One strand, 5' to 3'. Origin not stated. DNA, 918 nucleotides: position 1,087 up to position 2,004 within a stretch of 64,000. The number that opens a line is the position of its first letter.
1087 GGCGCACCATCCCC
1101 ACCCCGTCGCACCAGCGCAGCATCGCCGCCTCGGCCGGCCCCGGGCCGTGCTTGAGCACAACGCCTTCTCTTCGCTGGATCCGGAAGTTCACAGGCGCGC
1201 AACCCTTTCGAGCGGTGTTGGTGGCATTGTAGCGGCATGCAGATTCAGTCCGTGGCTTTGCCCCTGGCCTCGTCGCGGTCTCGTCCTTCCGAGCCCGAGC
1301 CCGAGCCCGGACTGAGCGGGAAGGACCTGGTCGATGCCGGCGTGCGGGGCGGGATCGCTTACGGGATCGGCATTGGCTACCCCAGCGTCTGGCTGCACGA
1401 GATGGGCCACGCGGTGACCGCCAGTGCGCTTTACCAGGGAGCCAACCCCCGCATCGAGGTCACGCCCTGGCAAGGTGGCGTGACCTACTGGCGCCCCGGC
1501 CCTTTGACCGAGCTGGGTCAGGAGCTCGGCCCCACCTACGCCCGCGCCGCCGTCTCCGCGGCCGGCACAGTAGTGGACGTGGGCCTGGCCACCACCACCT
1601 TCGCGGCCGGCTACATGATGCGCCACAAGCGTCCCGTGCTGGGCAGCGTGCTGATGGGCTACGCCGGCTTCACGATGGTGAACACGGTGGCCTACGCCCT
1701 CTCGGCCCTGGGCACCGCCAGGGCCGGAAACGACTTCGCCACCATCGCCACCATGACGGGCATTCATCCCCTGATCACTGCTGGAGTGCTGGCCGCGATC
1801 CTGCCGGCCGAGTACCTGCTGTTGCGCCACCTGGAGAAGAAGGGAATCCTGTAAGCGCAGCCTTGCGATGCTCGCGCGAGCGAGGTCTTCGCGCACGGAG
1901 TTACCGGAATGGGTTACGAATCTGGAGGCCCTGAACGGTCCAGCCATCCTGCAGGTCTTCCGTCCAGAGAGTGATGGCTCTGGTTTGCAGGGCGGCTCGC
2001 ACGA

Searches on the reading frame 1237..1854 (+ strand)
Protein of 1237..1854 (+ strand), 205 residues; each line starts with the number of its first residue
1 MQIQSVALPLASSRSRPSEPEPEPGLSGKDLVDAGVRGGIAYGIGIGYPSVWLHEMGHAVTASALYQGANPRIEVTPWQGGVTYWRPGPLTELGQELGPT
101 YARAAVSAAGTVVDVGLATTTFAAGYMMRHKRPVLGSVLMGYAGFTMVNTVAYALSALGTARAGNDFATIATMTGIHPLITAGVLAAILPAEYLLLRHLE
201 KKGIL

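Call 59: search_protein_families(library=pfam, proteins=[window:1237-1854:+], max_evalue=0.01)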
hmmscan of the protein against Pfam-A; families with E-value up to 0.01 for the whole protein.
window:1237-1854:+ (205 aa): 1 family
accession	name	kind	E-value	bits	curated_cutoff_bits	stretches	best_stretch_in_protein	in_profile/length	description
PF13398.12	Peptidase_M50B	-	0.00011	22.4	26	1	50-86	24-59/201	Peptidase M50B-like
